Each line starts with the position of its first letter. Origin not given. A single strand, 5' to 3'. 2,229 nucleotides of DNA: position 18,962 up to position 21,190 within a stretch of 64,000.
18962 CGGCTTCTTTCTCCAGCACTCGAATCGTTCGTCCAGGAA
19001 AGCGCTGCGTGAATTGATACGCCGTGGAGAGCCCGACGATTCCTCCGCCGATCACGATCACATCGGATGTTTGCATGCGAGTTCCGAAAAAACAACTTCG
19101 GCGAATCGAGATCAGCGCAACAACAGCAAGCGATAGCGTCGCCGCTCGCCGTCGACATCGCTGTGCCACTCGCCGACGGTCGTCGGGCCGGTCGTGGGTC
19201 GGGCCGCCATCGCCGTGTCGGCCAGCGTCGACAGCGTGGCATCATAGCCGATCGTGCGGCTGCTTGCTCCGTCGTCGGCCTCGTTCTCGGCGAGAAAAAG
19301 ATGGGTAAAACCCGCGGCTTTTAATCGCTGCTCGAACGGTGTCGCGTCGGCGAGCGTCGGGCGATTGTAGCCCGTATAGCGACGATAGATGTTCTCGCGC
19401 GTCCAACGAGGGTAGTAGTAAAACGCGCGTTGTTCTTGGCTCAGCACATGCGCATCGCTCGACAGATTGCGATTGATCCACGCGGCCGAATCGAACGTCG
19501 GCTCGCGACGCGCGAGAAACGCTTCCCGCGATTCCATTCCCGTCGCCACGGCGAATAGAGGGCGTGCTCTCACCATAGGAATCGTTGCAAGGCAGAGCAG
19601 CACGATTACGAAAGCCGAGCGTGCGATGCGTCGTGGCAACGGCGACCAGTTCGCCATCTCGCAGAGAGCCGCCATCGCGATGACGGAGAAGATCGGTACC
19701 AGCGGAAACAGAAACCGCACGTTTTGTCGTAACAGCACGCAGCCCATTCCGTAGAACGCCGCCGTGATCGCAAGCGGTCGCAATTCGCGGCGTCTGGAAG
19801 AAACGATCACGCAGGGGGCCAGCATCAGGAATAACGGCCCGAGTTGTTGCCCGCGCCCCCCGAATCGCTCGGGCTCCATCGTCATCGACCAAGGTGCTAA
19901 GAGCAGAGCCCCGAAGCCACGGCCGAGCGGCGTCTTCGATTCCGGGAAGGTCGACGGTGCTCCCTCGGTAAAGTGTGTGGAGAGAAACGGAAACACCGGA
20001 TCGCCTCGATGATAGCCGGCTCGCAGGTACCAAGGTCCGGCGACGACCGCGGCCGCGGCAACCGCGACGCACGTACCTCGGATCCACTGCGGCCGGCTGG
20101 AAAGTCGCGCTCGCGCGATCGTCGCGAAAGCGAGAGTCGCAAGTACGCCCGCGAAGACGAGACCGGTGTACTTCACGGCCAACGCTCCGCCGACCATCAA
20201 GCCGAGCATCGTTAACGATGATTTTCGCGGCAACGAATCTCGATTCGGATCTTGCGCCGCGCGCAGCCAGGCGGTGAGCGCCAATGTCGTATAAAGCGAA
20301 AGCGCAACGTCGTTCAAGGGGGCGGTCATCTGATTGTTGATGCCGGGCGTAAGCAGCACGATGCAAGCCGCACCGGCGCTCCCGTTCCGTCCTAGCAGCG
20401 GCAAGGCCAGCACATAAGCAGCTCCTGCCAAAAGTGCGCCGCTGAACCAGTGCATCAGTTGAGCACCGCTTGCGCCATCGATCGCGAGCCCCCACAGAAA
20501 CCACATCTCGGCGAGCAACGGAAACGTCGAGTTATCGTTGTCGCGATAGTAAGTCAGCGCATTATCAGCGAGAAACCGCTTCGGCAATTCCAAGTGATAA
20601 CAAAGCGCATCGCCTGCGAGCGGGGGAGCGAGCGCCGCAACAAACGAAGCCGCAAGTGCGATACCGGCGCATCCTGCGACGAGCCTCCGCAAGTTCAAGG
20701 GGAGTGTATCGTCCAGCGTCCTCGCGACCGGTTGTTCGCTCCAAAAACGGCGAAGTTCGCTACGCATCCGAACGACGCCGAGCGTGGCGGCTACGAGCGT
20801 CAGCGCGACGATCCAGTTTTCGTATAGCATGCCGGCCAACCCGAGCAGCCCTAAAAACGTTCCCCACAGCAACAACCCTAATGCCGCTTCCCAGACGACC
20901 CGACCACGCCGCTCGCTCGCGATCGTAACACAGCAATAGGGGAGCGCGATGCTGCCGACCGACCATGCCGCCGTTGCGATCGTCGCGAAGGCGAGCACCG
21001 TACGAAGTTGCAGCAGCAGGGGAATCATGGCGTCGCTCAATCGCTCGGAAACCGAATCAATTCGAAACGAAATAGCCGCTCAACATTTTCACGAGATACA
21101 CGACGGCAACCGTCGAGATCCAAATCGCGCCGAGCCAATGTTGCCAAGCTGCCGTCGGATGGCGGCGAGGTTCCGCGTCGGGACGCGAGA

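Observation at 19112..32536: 13-kb translationally coupled envelope-glycan operon mixing LPS-core-type, capsule-type and phospholipid-type enzymes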

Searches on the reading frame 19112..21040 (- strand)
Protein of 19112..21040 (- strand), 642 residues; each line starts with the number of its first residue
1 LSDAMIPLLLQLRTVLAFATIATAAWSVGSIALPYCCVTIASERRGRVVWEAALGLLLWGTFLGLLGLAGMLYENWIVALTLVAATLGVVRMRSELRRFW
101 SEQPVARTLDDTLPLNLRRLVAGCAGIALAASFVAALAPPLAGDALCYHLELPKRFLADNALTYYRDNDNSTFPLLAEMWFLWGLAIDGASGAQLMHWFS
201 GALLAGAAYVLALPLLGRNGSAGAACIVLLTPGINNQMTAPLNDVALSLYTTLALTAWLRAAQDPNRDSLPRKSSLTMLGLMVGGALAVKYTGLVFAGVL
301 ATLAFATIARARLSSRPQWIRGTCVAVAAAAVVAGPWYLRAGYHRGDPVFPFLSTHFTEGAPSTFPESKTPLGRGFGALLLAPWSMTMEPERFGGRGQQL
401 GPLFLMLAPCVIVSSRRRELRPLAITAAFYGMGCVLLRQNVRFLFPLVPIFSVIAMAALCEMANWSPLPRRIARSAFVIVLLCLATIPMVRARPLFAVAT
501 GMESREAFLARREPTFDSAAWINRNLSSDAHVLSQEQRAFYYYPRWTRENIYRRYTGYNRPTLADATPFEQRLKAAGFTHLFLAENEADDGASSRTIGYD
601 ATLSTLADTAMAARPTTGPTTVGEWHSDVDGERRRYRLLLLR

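Call 4: search_protein_families(library=pfam, proteins=[window:19112-21040:-], max_evalue=0.01)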
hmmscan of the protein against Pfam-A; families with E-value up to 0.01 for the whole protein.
window:19112-21040:- (642 aa): 2 families
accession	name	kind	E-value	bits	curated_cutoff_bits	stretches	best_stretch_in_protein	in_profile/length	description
PF02366.24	PMT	-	4e-07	30.3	22.7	1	193-338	85-231/245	Dolichyl-phosphate-mannose-protein mannosyltransferase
PF13231.12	PMT_2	-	1.9e-06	28.6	26.1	1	188-331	19-155/160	Dolichyl-phosphate-mannose-protein mannosyltransferase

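Call 5: search_protein_families(library=ncbifam, proteins=[window:19112-21040:-], max_evalue=0.01)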
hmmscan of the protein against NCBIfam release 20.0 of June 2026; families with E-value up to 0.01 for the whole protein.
window:19112-21040:- (642 aa): 1 family
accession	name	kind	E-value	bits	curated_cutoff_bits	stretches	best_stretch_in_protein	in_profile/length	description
NF047510.1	LIC_10190_fam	subfamily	8.9e-06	24.7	100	1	225-355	200-316/424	LIC_10190 family membrane protein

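Call 26: search_solved_structures(query=window:19112-21040:-, max_evalue=1)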
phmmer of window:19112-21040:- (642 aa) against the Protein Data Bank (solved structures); distinct sequences matched with E-value up to 1: 1.
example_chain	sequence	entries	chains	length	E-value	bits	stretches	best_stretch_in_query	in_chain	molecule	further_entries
3tr8_A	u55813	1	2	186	0.97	10.9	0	124-181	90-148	Oligoribonuclease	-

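Call 48: find_homologous_proteins(query=window:19112-21040:-)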
Query window:19112-21040:- (642 aa): 463 proteins with E <= 0.001 among 8000 candidates; the best 120 are listed.
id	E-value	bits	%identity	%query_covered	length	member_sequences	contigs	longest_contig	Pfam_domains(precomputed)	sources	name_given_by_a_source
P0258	0.0e+0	1424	100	99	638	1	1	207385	PF02366.25,PF13231.13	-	-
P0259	1.0e-262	891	64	98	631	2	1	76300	PF02366.25,PF26626.1,PF13231.13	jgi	-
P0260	1.2e-261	888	66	98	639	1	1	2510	PF02366.25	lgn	-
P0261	9.4e-258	875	65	98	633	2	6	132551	PF02366.25,PF26626.1,PF13231.13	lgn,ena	-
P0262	1.5e-248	845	63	98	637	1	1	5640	PF02366.25,PF26626.1,PF13231.13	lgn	-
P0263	4.3e-248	843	63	98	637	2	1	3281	PF02366.25,PF26626.1,PF13231.13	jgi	-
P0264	7.5e-247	839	62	98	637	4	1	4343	PF02366.25,PF26626.1,PF13231.13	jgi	-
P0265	1.8e-241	821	63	98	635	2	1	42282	PF02366.25,PF13231.13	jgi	jgi:hypothetical protein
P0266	3.1e-236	804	60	98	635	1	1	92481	PF02366.25,PF13231.13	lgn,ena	-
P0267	3.5e-159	549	48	99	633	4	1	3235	PF02366.25,PF26626.1,PF13231.13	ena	-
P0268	6.7e-159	548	47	99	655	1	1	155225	PF13231.13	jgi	jgi:hypothetical protein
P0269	2.0e-157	543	48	99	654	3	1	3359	PF02366.25,PF13231.13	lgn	-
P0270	3.0e-157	543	48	93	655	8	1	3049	PF02366.25,PF13231.13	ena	-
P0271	8.0e-157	541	50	93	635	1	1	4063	PF02366.25,PF13231.13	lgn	-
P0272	4.2e-156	539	47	93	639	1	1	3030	PF13231.13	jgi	jgi:hypothetical protein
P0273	3.0e-155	536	47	97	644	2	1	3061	PF13231.13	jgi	jgi:hypothetical protein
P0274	8.1e-155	535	48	99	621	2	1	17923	PF26626.1,PF13231.13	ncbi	-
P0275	1.0e-153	531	48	94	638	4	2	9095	PF02366.25,PF13231.13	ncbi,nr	ncbi:MAG: glycosyltransferase family 39 protein [Planctomycetales bacterium]|nr:glycosyltransferase 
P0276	3.5e-153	529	46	99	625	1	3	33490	PF02366.25,PF26626.1,PF13231.13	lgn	-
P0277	7.4e-153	528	47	93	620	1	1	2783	PF26626.1,PF13231.13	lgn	-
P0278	3.4e-152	526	46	99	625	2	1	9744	PF13231.13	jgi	jgi:hypothetical protein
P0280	5.7e-152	525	47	93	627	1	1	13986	PF13231.13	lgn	-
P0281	1.5e-151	524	46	99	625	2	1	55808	PF02366.25,PF26626.1,PF13231.13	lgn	-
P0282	5.9e-151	522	48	99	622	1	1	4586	PF26626.1,PF13231.13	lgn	-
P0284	3.8e-150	519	45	99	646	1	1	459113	PF13231.13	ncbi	-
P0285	2.9e-149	517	47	99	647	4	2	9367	PF13231.13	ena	-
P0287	2.2e-147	510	46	99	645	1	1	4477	PF26626.1,PF13231.13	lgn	-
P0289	1.5e-146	508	45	99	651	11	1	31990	PF13231.13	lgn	-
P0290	7.6e-146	505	45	99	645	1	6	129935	PF13231.13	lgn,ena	-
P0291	2.5e-145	504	48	99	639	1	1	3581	PF02366.25,PF13231.13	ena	-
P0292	4.1e-140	486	45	99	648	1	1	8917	PF02366.25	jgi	jgi:hypothetical protein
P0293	5.7e-140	486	46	98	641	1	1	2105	PF02366.25,PF13231.13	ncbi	-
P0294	1.2e-139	485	46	99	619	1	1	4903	PF02366.25,PF13231.13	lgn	-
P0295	1.7e-139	484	45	99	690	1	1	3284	PF02366.25,PF13231.13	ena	-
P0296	3.1e-139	483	44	99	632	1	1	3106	PF02366.25,PF03901.24,PF13231.13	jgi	jgi:hypothetical protein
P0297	2.8e-138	480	44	97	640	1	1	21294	PF02366.25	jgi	jgi:hypothetical protein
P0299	4.0e-137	476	42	98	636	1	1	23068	PF13231.13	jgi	-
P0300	1.3e-136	475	47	99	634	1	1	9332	PF02366.25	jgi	jgi:hypothetical protein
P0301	2.0e-136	474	45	99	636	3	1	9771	PF02366.25,PF13231.13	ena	-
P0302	2.1e-136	474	45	98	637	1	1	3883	PF02366.25,PF13231.13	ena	-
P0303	1.8e-135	471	44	99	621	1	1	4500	PF26626.1,PF13231.13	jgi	jgi:hypothetical protein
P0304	2.6e-135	470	47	81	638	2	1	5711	PF02366.25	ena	-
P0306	4.9e-135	470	44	98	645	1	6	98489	PF02366.25,PF13231.13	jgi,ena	-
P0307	8.0e-135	469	47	82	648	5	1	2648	PF02366.25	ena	-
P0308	1.0e-134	468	49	82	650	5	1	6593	PF02366.25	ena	-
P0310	1.5e-134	468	46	89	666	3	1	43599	PF02366.25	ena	-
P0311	6.4e-134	466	48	81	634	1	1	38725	PF02366.25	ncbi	-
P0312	6.6e-134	466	44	99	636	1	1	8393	PF02366.25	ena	-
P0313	7.0e-134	466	45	93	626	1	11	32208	PF02366.25,PF13231.13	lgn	-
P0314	1.4e-133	465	44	98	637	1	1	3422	PF02366.25,PF13231.13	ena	-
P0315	2.2e-133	464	44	99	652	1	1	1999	PF02366.25,PF13231.13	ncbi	-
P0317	4.2e-133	463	45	99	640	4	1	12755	PF02366.25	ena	-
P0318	4.3e-133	463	44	99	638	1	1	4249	PF02366.25,PF13231.13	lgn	-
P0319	4.8e-133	463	48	81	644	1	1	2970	PF02366.25,PF13231.13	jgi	jgi:hypothetical protein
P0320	1.4e-132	461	44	98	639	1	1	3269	PF02366.25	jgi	jgi:hypothetical protein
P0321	1.4e-132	461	42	98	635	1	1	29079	PF02366.25,PF13231.13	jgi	-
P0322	2.8e-132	460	43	99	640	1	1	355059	PF02366.25,PF13231.13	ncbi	-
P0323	5.6e-132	459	46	99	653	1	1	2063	PF02366.25,PF13231.13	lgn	-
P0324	6.6e-132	459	43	99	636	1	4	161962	PF02366.25,PF13231.13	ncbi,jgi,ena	-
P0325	9.3e-132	459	45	93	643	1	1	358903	PF02366.25,PF13231.13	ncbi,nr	ncbi:MAG: glycosyltransferase family 39 protein [Pirellulales bacterium]|nr:glycosyltransferase fami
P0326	9.7e-132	459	44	97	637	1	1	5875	PF02366.25,PF13231.13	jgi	jgi:hypothetical protein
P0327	1.1e-131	458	48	80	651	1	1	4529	PF02366.25,PF13231.13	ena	-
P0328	1.6e-131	458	44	99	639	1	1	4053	PF02366.25,PF13231.13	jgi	-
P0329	1.9e-131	458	47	79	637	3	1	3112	PF02366.25,PF13231.13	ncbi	-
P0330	2.7e-131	457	44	99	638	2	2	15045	PF02366.25,PF13231.13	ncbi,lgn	-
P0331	2.7e-131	457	44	93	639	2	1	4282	PF02366.25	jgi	-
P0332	3.3e-131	457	43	98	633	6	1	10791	PF02366.25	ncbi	ncbi:MAG: phospholipid carrier-dependent glycosyltransferase [Planctomycetota bacterium]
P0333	3.4e-131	457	43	94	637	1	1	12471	PF02366.25,PF13231.13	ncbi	-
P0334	4.3e-131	456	47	80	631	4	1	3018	PF02366.25,PF13231.13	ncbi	-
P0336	5.2e-131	456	43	98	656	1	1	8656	PF13231.13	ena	-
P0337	5.4e-131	456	43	97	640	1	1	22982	PF13231.13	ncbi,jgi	ncbi:MAG: glycosyltransferase family 39 protein [Planctomycetota bacterium]|jgi:hypothetical protein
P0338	7.5e-131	456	43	99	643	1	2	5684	PF02366.25,PF13231.13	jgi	jgi:hypothetical protein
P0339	7.9e-131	456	47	80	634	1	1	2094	PF02366.25,PF26626.1,PF13231.13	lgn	-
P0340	8.0e-131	456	42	99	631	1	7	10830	PF02366.25,PF13231.13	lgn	-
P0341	9.3e-131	455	43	98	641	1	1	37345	PF02366.25,PF13231.13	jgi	-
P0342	1.1e-130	455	41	93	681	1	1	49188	PF02366.25,PF13231.13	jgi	-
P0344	1.3e-130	455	43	82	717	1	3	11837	PF02366.25,PF13231.13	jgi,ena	-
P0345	1.5e-130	455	44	99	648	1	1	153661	PF02366.25,PF13231.13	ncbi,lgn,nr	ncbi:MAG: phospholipid carrier-dependent glycosyltransferase [Pirellulales bacterium]|nr:phospholipi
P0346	1.5e-130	455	44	95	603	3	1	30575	PF02366.25,PF13231.13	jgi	-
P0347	2.6e-130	454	44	93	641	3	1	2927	PF02366.25,PF13231.13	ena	-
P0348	3.2e-130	454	49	81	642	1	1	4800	PF02366.25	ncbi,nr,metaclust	ncbi:MAG: hypothetical protein A2V70_00515 [Planctomycetes bacterium RBG_13_63_9]|nr:MAG: hypothetic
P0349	4.7e-130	453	44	99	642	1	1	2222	PF02366.25,PF13231.13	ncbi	-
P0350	5.7e-130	453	42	99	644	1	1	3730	PF02366.25,PF13231.13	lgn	-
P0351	5.9e-130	453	42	99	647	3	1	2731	PF02366.25,PF13231.13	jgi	-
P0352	6.1e-130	453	48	40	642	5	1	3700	PF02366.25,PF13231.13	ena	-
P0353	6.6e-130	453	44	91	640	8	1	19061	PF02366.25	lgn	-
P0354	6.6e-130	453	47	80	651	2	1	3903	PF02366.25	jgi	-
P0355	1.6e-129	451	44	93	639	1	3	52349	PF02366.25,PF13231.13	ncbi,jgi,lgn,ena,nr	ncbi:MAG TPA: phospholipid carrier-dependent glycosyltransferase [Pirellulales bacterium]|nr:phospho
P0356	1.7e-129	451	43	99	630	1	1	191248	PF02366.25,PF13231.13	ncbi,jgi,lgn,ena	-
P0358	3.4e-129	450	45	93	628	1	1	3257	PF02366.25,PF13231.13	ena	-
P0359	3.7e-129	450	43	99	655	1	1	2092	PF02366.25,PF13231.13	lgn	-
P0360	4.7e-129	450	43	98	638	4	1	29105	PF02366.25,PF13231.13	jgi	-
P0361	5.8e-129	449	46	80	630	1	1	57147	PF02366.25,PF13231.13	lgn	-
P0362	7.6e-129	449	42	99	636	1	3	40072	PF02366.25,PF26626.1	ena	-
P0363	9.0e-129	449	42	99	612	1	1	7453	PF13231.13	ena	-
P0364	1.1e-128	448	43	93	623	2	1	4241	PF02366.25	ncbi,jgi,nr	ncbi:MAG: glycosyltransferase family 39 protein [Planctomycetes bacterium]|nr:glycosyltransferase fa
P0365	1.4e-128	448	43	99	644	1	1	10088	PF02366.25,PF13231.13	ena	-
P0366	1.7e-128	448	47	81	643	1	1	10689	PF02366.25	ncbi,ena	-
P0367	1.8e-128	448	44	93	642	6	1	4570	PF02366.25,PF26626.1,PF13231.13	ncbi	-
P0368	2.9e-128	447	42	99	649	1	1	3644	PF02366.25,PF26626.1,PF13231.13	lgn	-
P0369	3.8e-128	447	43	99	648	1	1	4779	PF02366.25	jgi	-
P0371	4.9e-128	446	48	80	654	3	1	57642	PF02366.25,PF13231.13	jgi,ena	-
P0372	5.0e-128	446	43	99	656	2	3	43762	PF02366.25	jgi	-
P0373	5.3e-128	446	43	98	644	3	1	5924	PF02366.25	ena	-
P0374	6.0e-128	446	46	81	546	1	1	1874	PF02366.25,PF13231.13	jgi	jgi:hypothetical protein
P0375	6.2e-128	446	43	99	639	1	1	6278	PF02366.25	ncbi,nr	ncbi:MAG: phospholipid carrier-dependent glycosyltransferase [Pirellulales bacterium]|nr:phospholipi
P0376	6.7e-128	446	42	99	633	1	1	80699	PF13231.13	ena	-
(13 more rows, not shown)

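Call 67: predict_structure(alignment_id=A3)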
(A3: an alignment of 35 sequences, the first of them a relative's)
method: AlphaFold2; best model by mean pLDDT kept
length: 638 residues; sequences in the alignment: 35
mean_pLDDT: 86.6   pTM: 0.90
mean pLDDT of the five models: 86.6, 85.6, 85.2, 84.3, 83.5
residues with pLDDT >= 90: 403; 70-90: 141; 50-70: 76; < 50: 18
segments of 3 or more residues with pLDDT < 50: 353-361, 363-365, 588-592
pLDDT, mean of each block of 10 residues (from residue 1): 92 97 96 76 95 97 96 98 96 83 65 93 94 87 87 95 87 95 95 95 96 93 90 69 96 91 70 96 93 95 93 93 96 93 79 45 50 62 56 65 75 87 92 76 93 89 91 92 89 95 93 95 95 89 89 76 87 96 63 73 94 95 84 95
secondary structure, 60 per line:
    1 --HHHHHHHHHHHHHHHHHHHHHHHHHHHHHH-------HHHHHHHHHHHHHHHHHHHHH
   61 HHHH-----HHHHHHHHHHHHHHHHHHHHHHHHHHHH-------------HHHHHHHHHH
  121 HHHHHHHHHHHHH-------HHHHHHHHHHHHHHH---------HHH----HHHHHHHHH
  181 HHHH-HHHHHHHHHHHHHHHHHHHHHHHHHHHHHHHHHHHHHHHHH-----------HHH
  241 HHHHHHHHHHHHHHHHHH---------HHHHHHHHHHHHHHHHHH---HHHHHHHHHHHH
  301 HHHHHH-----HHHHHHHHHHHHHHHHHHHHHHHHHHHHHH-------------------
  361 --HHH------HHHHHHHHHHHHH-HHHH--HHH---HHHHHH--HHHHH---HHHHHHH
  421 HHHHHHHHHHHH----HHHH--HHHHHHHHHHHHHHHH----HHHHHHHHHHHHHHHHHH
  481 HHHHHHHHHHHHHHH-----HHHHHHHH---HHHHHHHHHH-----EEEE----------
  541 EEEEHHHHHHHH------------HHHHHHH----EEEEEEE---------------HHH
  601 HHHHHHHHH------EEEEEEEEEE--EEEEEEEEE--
elements in order: H3-32 H40-64 H70-97 H111-133 H141-155 H172-184 H186-226 H238-258 H268-285 H289-306 H312-341 H372-384 H386-389 H398-403 H406-410 H414-432 H437-440 H443-458 H463-495 H501-508 H512-521 E527-530 E541-544 H545-552 H565-571 E576-582 H598-609 E616-625 E628-636
